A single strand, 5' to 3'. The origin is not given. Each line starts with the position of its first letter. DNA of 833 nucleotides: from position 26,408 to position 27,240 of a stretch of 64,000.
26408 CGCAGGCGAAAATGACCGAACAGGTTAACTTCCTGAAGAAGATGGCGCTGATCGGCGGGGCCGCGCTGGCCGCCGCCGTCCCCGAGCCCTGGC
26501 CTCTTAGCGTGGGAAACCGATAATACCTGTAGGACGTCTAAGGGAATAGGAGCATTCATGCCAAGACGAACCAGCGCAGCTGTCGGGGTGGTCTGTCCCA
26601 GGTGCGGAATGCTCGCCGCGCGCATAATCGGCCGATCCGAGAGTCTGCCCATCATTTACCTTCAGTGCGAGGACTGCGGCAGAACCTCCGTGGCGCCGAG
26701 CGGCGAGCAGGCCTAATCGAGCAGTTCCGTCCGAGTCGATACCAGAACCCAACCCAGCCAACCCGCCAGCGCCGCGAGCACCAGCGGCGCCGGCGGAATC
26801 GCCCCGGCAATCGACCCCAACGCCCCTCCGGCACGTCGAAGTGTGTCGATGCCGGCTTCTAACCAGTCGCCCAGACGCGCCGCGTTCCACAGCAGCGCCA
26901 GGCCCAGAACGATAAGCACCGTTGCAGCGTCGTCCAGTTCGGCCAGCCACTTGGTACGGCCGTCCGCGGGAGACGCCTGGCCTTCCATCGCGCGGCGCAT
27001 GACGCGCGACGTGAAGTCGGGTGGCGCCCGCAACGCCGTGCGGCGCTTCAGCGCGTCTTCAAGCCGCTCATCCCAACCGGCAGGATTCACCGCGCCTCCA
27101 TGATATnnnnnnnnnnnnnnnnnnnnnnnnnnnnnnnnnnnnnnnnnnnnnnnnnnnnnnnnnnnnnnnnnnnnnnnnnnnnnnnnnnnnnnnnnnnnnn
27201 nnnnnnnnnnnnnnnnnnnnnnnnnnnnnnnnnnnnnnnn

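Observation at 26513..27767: One ECF-type promoter motif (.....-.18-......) occurs three times within 1.3 kb and wires a local mini-regulon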

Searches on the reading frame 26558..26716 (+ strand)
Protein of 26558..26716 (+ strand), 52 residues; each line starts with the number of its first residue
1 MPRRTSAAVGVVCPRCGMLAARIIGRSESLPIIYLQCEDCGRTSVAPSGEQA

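Call 7: search_protein_families(library=pfam, proteins=[window:26558-26716:+], max_evalue=0.01)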
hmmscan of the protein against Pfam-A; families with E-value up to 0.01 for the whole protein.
window:26558-26716:+ (52 aa): 3 families
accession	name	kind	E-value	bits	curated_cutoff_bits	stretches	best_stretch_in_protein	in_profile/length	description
PF12760.12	Zn_ribbon_IS1595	-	0.00038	20.8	25.4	1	10-43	18-46/46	Transposase zinc-ribbon domain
PF09723.15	Zn_ribbon_8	-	0.0064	16.9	34.4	0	7-23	23-40/41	Zinc ribbon domain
PF13451.12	zf_Tbcl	-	0.009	16.4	24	0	34-52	4-22/48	Probable treble clef domain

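Call 8: search_protein_families(library=ncbifam, proteins=[window:26558-26716:+], max_evalue=0.01)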
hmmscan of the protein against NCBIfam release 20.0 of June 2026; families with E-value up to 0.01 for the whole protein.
window:26558-26716:+ (52 aa): 3 families
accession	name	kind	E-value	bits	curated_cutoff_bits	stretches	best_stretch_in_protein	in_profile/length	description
NF003067.0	PRK03988.1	equivalog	0.0061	16.5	129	1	11-44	103-133/138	translation initiation factor IF-2 subunit beta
NF033497.1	rubre_like_arch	subfamily_domain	0.0062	16.2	32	0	3-17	9-23/34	rubrerythrin-like domain-containing protein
NF047912.1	ECs_2282_CxxC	subfamily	0.0073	16.2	37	0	35-46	3-14/60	ECs_2282 family putative zinc-binding protein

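Call 17: find_related_loci(query=window:26558-26716:+, collection=metagenome_contigs, flank=5000)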
Query window:26558-26716:+ (52 aa) in metagenome_contigs; peptide patterns used: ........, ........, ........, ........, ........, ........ (x = any residue, [..] = any of these).
600 stretches matched a pattern (row limit reached: there are more); 7 encode a relative of the query (tblastn E <= 1e-3); 7 distinct loci.
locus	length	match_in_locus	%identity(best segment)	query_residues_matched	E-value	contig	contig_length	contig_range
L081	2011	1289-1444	98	1-52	2e-31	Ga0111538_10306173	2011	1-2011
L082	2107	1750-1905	96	1-52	1e-30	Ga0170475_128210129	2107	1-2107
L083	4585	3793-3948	98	1-52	9e-31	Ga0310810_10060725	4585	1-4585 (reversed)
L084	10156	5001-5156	92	1-52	9e-30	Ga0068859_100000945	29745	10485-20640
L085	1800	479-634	94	1-52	2e-29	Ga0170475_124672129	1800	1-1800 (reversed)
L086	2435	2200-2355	92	1-52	2e-29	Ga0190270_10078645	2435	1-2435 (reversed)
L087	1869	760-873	74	10-47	3e-17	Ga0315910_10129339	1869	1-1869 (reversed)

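Call 18: find_homologous_proteins(query=window:26558-26716:+, max_evalue=0.001)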
Query window:26558-26716:+ (52 aa): 18 proteins with E <= 0.001 among 18 candidates.
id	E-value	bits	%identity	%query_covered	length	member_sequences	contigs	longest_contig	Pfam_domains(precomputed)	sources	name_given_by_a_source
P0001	1.4e-25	104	94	100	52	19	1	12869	-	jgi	jgi:predicted RNA-binding Zn-ribbon protein involved in translation (DUF1610 family)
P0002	2.0e-25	104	96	100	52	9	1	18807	-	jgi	jgi:translation initiation factor 2 beta subunit (eIF-2beta)/eIF-5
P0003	2.7e-25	103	94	100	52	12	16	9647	-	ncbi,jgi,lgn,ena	jgi:hypothetical protein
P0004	1.6e-24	101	94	100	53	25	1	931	-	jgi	jgi:ribosomal protein S27E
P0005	2.3e-24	100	92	100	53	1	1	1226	-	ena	-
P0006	1.7e-23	98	92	100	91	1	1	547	-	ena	-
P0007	1.9e-23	98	90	100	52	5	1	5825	-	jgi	jgi:hypothetical protein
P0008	3.7e-23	97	88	100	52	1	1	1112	-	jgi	jgi:translation initiation factor 2 beta subunit (eIF-2beta)/eIF-5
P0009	2.0e-16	76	85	75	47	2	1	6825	-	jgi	jgi:translation initiation factor 2 beta subunit (eIF-2beta)/eIF-5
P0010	1.2e-14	70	77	75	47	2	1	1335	-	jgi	-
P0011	4.7e-14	68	79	73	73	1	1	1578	-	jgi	jgi:hypothetical protein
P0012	5.8e-14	68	72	90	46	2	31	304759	-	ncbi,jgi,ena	jgi:hypothetical protein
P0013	7.7e-14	68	74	88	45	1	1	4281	-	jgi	jgi:hypothetical protein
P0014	2.6e-13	66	81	71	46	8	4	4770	-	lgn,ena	-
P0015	5.0e-13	65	76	73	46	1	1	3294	-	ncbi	-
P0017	1.3e-12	64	76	71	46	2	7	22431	-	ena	-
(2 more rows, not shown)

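Call 28: find_encoding_contigs(protein=P0012, flank=6000, max_places=5)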
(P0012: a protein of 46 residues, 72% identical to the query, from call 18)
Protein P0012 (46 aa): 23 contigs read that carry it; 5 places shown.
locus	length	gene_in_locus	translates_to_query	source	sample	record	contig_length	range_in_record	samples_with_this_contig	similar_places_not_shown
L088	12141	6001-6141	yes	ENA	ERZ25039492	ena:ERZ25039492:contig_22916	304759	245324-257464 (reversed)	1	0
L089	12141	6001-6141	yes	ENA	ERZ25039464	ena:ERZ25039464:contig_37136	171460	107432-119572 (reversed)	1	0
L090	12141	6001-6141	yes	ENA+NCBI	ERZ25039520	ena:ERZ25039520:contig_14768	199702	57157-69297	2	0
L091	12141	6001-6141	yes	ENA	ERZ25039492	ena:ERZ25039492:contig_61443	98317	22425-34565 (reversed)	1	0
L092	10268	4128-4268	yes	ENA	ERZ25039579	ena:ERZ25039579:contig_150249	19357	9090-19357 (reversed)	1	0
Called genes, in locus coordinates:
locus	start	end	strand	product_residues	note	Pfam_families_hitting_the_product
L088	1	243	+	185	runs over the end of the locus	-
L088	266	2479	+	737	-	PF00069:Pkinase, PF01636:APH (faint), PF07714:PK_Tyr_Ser-Thr, PF13428:TPR_14 (faint), PF03109:ABC1 (weak), PF00515:TPR_1 (weak), PF13414:TPR_11 (weak), PF13432:TPR_16, +10 more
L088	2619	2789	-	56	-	-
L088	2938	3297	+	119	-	PF03551:PadR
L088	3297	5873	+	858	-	PF12704:MacB_PCD, PF02687:FtsX, PF12704:MacB_PCD, PF02687:FtsX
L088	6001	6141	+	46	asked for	-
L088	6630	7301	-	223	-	PF00732:GMC_oxred_N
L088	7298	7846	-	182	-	-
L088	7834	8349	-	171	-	PF13618:Gluconate_2-dh3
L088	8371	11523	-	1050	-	PF00082:Peptidase_S8, PF15780:ASH, PF22073:Cep192_D4, PF12371:TMEM131_like_N (weak)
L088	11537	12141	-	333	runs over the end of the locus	PF18029:Glyoxalase_6 (faint), PF00903:Glyoxalase (weak)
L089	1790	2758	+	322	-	PF07705:CARDB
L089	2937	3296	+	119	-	PF03551:PadR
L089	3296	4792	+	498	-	PF12704:MacB_PCD (weak), PF02687:FtsX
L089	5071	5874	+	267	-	PF12704:MacB_PCD (weak), PF02687:FtsX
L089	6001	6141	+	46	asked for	-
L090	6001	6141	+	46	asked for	-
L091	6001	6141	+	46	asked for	-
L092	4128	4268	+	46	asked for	-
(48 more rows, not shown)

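Call 29: find_encoding_contigs(protein=P0017, flank=6000, max_places=4)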
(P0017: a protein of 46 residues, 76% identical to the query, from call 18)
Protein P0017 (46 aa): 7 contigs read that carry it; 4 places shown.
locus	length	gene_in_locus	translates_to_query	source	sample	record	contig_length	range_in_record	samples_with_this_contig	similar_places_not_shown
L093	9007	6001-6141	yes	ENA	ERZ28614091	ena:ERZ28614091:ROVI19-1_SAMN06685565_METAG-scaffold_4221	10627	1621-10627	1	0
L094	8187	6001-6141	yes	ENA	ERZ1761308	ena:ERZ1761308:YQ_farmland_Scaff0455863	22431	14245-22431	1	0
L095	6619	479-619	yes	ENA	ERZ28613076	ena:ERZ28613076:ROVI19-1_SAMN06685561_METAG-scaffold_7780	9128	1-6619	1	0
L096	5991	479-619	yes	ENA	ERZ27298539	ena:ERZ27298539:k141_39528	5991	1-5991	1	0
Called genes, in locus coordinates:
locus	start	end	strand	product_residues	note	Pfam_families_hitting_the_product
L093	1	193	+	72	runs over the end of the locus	-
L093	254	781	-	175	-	PF00188:CAP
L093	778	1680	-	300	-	-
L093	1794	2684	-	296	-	PF23678:YqhI, PF01738:DLH, PF02129:Peptidase_S15, PF08840:BAAT_C (faint), PF00326:Peptidase_S9 (weak)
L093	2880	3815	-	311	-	PF06439:3keto-disac_hyd, PF03544:TonB_C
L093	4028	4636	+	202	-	-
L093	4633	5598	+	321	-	PF09925:DUF2157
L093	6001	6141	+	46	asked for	-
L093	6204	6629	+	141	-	-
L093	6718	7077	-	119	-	PF28442:DUF8400 (weak), PF00076:RRM_1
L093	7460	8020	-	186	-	PF00226:DnaJ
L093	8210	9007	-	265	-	?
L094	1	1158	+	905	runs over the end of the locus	PF11028:TMEM260_N, PF13231:PMT_2 (weak)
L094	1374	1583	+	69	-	-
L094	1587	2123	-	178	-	PF00188:CAP (weak)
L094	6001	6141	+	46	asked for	-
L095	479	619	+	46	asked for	-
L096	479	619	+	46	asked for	-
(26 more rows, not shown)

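Call 62: find_encoding_contigs(protein=P0003, flank=3500, max_places=10)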
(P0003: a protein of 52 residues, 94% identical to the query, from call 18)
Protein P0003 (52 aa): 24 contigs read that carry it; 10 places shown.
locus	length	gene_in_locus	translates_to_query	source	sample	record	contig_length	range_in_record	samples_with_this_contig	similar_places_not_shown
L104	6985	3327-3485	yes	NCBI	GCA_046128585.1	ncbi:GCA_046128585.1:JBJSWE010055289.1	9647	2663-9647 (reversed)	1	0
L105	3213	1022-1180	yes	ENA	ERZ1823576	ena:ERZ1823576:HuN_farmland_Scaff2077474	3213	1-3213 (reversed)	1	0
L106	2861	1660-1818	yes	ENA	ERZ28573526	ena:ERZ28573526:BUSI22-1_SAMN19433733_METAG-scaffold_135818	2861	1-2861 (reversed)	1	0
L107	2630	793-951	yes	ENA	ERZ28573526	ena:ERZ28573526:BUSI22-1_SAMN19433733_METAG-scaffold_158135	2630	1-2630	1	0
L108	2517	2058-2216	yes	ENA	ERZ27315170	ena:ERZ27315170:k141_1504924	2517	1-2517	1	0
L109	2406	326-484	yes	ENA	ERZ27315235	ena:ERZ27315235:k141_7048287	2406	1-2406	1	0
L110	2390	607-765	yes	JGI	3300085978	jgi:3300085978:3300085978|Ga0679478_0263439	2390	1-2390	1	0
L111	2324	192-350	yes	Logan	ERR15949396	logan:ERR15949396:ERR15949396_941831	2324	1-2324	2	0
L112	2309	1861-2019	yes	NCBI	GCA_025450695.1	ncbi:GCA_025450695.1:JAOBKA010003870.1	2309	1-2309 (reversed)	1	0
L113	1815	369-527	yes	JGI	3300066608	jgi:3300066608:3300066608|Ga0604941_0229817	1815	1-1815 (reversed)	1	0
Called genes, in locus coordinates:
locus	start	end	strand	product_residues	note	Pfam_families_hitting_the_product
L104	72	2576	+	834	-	PF01564:Spermine_synth, PF05175:MTS (weak)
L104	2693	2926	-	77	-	-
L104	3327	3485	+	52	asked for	-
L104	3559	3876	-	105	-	-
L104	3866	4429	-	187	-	PF04542:Sigma70_r2, PF08281:Sigma70_r4_2, PF04545:Sigma70_r4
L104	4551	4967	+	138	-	PF19762:DUF6249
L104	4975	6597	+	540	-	PF17820:PDZ_6 (weak)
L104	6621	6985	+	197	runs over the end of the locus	-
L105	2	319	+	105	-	?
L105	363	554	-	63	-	-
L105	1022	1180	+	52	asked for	-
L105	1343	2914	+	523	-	PF17820:PDZ_6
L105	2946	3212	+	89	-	?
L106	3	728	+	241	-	?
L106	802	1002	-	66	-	-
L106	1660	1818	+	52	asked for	-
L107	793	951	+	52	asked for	-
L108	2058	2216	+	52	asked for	-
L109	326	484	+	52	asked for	-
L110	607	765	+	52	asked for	-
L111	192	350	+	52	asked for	-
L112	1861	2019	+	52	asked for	-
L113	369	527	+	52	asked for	-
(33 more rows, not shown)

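Call 63: find_encoding_contigs(protein=P0002, flank=9000, max_places=3)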
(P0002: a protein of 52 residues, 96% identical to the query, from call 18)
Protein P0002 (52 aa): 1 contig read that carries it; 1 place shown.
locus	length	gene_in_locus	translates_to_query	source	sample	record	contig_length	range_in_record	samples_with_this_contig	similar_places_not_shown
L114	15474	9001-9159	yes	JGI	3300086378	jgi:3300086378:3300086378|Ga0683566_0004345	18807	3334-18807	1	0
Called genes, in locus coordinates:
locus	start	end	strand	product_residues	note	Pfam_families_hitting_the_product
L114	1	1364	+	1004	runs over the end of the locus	PF13620:CarboxypepD_reg, PF13715:CarbopepD_reg_2, PF25183:OMP_b-brl_4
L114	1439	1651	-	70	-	-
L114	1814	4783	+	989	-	PF01565:FAD_binding_4, PF02913:FAD-oxidase_C, PF13183:Fer4_8, PF13534:Fer4_17, PF02754:CCG (faint)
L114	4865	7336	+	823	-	PF01564:Spermine_synth, PF05175:MTS (weak)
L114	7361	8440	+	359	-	PF25046:DUF7790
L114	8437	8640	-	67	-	-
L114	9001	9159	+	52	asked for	-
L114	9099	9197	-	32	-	-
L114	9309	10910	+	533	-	PF00595:PDZ (weak), PF13180:PDZ_2, PF17820:PDZ_6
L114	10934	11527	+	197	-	-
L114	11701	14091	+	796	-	PF00521:DNA_topoisoIV, PF03989:DNA_gyraseA_C (faint)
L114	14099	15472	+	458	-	?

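Call 70: search_protein_families(library=pfam, alignment_id=A2, max_evalue=1)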
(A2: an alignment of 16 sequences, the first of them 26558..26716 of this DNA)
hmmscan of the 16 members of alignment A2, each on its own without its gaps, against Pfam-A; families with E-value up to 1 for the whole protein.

A. member 1, window:26558-26716:+ (52 aa): 23 families
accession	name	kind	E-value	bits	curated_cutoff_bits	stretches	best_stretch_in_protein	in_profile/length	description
PF12760.12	Zn_ribbon_IS1595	-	0.00038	20.8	25.4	1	10-43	18-46/46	Transposase zinc-ribbon domain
PF09723.15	Zn_ribbon_8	-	0.0064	16.9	34.4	0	7-23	23-40/41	Zinc ribbon domain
PF13451.12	zf_Tbcl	-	0.009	16.4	24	1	34-52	4-22/48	Probable treble clef domain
PF24458.1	DUF7573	-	0.012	16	30.2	1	5-22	4-23/39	Domain of unknown function (DUF7573)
PF01667.23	Ribosomal_S27e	-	0.013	15.6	24.5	1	9-49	6-41/55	Ribosomal protein S27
PF12172.15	zf-ChsH2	-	0.014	15.6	23.2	1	34-47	11-24/37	ChsH2, rubredoxin-like zinc ribbon domain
PF04606.18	Ogr_Delta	-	0.027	14.8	26.3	1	13-46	2-39/47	Ogr/Delta-like zinc finger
PF14354.12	Lar_restr_allev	-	0.032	14.9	28.6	1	13-42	6-33/58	Restriction alleviation protein Lar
PF18073.7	Zn_ribbon_LapB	-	0.036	14.2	25.7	0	12-26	2-16/28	Rubredoxin metal binding domain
PF18439.7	zf_UBZ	-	0.038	14.1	25.6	0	11-17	3-9/32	Ubiquitin-Binding Zinc Finger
PF10122.14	Zn_ribbon_Com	-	0.043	13.7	22.9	0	11-19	25-33/52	Mu-like prophage protein Com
PF24292.1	DUF7479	-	0.052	14.1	27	0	10-19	30-39/60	Domain of unknown function (DUF7479)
PF18551.6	TackOD1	-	0.057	13.4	32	1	11-48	125-161/188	Thaumarchaeal output domain 1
PF08209.17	Sgf11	-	0.062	13.3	26.4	0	33-43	3-13/33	Sgf11 (transcriptional regulation protein)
PF01873.23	eIF-5_eIF-2B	-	0.067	13.5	27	1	11-42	88-116/117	Domain found in IF2B/IF5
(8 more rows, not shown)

B. families by the number of members that match (of 16 scanned): 66 families (the first 25 are shown)
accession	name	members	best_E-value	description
PF12760.12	Zn_ribbon_IS1595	16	8.8e-05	Transposase zinc-ribbon domain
PF09723.15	Zn_ribbon_8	16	0.00014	Zinc ribbon domain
PF14354.12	Lar_restr_allev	16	0.0017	Restriction alleviation protein Lar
PF24292.1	DUF7479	16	0.0022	Domain of unknown function (DUF7479)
PF12172.15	zf-ChsH2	15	0.00018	ChsH2, rubredoxin-like zinc ribbon domain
PF24463.1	DUF7577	15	0.00086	Domain of unknown function (DUF7577)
PF01873.23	eIF-5_eIF-2B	15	0.004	Domain found in IF2B/IF5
PF18551.6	TackOD1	15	0.012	Thaumarchaeal output domain 1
PF18439.7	zf_UBZ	15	0.014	Ubiquitin-Binding Zinc Finger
PF24460.1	DUF7575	15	0.05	Domain of unknown function (DUF7575)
PF18073.7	Zn_ribbon_LapB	14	0.0027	Rubredoxin metal binding domain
PF10122.14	Zn_ribbon_Com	14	0.017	Mu-like prophage protein Com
PF24458.1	DUF7573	13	0.0074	Domain of unknown function (DUF7573)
PF14690.11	Zn_ribbon_ISL3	13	0.0085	zinc-finger of transposase IS204/IS1001/IS1096/IS1165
PF13248.11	Zn_ribbon_3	12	0.001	zinc-ribbon domain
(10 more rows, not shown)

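Call 74: predict_structure(alignment_id=A2)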
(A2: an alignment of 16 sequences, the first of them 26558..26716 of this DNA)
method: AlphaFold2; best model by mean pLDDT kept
length: 52 residues; sequences in the alignment: 16
mean_pLDDT: 76.0   pTM: 0.54
mean pLDDT of the five models: 76.0, 74.4, 73.3, 73.2, 72.8
residues with pLDDT >= 90: 1; 70-90: 37; 50-70: 5; < 50: 9
segments of 3 or more residues with pLDDT < 50: 1-3, 5-8
pLDDT, mean of each block of 10 residues (from residue 1): 49 83 87 88 80 43
secondary structure, 60 per line:
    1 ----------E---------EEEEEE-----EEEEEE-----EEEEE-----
elements in order: E21-26 E32-37 E43-47

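Call 76: fold_search(model_id=the predicted structure, library=pdb)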
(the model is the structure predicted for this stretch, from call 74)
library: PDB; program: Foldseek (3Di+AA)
matches with E <= 10: 433; with E <= 0.001: 0
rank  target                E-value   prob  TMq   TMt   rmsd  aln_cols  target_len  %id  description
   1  8b3d_M                1.4e-01  0.97  0.48  0.41   2.9        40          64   15  Structure of the Pol II-TCR-ELOF1 complex. (released 2023-09-27)
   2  5jb3_8                1.7e-01  0.97  0.54  0.24   2.6        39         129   20  Cryo-EM structure of a full archaeal ribosomal translation initiation complex in the P-REMOTE conformation (released 2016-11-30)
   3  6k0b_G                2.0e-01  0.87  0.46  0.24   2.4        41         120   27  cryo-EM structure of archaeal Ribonuclease P with mature tRNA (released 2019-06-19)
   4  2ki7_MODEL_1_B        2.4e-01  0.84  0.48  0.29   2.8        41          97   27  The solution structure of RPP29-RPP21 complex from Pyrococcus furiosus (released 2009-09-15)
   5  1wii_MODEL_1_A        2.7e-01  0.77  0.49  0.33   5.3        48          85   12  Solution structure of RSGI RUH-025, a DUF701 domain from mouse cDNA (released 2004-11-28)
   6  4c2m_I                2.9e-01  0.82  0.54  0.26   5.7        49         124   20  Structure of RNA polymerase I at 2.8 A resolution (released 2013-10-23)
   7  5xon_U                2.9e-01  0.82  0.51  0.20   4.0        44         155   23  RNA Polymerase II elongation complex bound with Spt4/5 and TFIIS (released 2017-08-16)
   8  2zae_D                3.1e-01  0.82  0.48  0.29   2.5        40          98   28  Crystal structure of protein Ph1601p in complex with protein Ph1771p of archaeal ribonuclease P from Pyrococcus horiko (released 2008-10-14)
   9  6k0a_G                3.1e-01  0.69  0.45  0.24   2.6        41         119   29  cryo-EM structure of an archaeal Ribonuclease P (released 2019-06-19)
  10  2k3r_MODEL_1_A        3.3e-01  0.82  0.49  0.31   2.2        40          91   28  Pfu Rpp21 structure and assignments (released 2008-12-02)
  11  2zae_B                3.3e-01  0.77  0.46  0.28   2.7        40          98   28  Crystal structure of protein Ph1601p in complex with protein Ph1771p of archaeal ribonuclease P from Pyrococcus horiko (released 2008-10-14)
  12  9rtt_b                3.3e-01  0.75  0.50  0.42   4.0        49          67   12  Activated Elongation Complex with IWS1 and ELOF1 (released 2025-09-03)
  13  7ui9_S                3.3e-01  0.72  0.50  0.18   7.1        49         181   20  Core Mediator-PICearly (Copy A) (released 2023-02-15)
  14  4c2m_X                3.8e-01  0.80  0.54  0.27   5.0        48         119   21  Structure of RNA polymerase I at 2.8 A resolution (released 2013-10-23)
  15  5xog_M                4.1e-01  0.77  0.47  0.40   2.8        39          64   23  RNA Polymerase II elongation complex bound with Spt5 KOW5 and Elf1 (released 2017-08-16)
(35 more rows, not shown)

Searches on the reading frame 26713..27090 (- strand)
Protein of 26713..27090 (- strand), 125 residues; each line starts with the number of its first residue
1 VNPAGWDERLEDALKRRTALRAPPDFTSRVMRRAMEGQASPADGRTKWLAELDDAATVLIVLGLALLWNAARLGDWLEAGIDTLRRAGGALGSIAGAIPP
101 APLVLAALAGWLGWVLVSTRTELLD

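Call 7: search_protein_families(library=pfam, proteins=[window:26713-27090:-], max_evalue=0.01)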
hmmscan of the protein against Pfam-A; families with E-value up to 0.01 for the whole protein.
window:26713-27090:- (125 aa): 0 families

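Call 8: search_protein_families(library=ncbifam, proteins=[window:26713-27090:-], max_evalue=0.01)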
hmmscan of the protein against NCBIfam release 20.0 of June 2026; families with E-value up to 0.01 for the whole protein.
window:26713-27090:- (125 aa): 0 families

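Call 49: search_protein_families(library=pfam, proteins=[window:26713-27090:-], max_evalue=1)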
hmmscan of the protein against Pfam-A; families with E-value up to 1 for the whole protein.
window:26713-27090:- (125 aa): 0 families
